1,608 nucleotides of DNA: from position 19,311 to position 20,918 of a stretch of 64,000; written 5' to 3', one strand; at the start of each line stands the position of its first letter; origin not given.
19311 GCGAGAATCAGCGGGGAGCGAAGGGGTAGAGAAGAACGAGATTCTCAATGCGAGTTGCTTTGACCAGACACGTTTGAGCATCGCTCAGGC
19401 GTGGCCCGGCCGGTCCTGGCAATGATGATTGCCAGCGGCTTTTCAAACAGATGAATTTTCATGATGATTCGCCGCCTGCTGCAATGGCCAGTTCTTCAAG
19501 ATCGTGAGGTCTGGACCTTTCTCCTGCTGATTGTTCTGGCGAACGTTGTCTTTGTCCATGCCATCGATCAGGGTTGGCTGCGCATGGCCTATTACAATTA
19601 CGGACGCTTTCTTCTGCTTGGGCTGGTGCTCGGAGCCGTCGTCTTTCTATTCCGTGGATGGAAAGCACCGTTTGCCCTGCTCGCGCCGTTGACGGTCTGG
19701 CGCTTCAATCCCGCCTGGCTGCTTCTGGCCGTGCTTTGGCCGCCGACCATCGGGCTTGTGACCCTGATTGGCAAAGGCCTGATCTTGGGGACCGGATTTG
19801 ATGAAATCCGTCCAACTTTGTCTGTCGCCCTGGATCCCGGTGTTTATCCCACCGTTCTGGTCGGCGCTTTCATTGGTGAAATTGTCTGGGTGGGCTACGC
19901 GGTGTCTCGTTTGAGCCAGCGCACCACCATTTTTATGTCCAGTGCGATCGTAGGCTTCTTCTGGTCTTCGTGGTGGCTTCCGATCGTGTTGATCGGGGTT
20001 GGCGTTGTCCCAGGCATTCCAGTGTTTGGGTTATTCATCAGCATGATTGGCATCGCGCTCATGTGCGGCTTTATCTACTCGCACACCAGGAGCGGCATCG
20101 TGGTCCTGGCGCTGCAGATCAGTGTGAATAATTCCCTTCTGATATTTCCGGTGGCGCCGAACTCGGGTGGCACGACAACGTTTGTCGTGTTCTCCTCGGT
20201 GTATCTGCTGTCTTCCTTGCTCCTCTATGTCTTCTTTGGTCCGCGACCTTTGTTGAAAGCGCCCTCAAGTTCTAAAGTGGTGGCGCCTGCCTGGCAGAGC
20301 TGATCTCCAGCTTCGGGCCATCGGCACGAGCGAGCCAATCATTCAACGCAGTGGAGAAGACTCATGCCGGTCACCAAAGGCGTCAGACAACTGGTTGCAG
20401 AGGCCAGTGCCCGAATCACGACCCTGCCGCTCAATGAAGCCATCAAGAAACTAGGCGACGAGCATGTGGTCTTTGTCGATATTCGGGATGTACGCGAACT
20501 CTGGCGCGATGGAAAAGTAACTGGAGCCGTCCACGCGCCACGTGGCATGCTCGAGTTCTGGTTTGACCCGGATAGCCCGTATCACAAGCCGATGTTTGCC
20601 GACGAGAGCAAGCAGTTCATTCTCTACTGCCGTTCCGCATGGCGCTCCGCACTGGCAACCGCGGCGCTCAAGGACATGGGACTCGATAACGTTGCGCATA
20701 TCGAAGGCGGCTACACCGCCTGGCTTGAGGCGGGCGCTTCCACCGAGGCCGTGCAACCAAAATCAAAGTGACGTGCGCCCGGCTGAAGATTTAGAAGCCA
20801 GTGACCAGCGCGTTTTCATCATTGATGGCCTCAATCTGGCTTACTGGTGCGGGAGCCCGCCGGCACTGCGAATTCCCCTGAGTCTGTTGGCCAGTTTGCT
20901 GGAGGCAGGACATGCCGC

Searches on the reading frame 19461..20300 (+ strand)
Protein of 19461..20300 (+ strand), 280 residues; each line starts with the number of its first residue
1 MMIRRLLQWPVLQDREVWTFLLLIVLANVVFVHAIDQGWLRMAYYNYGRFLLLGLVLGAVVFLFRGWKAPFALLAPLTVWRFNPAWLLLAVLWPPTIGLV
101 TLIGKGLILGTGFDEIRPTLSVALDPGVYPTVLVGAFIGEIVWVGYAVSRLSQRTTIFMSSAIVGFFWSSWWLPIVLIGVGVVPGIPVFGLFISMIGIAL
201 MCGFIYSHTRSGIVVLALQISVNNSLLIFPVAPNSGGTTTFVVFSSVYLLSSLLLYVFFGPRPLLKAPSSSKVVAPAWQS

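Call 33: search_protein_families(library=pfam, proteins=[window:19461-20300:+], max_evalue=0.001)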
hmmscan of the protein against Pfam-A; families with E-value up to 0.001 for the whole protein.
window:19461-20300:+ (280 aa): 1 family
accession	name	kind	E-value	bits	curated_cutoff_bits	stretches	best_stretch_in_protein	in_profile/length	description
PF02517.21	Rce1-like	-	0.00013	22.6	22.4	1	131-223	11-91/93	Type II CAAX prenyl endopeptidase Rce1-like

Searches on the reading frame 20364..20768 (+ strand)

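Call 33: search_protein_families(library=pfam, proteins=[window:20364-20768:+], max_evalue=0.001)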
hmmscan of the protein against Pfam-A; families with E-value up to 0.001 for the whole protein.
window:20364-20768:+ (135 aa): 1 family
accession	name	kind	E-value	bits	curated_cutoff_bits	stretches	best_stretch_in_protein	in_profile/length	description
PF00581.25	Rhodanese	-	2.9e-17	63.4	22.2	1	24-122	3-101/102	Rhodanese-like domain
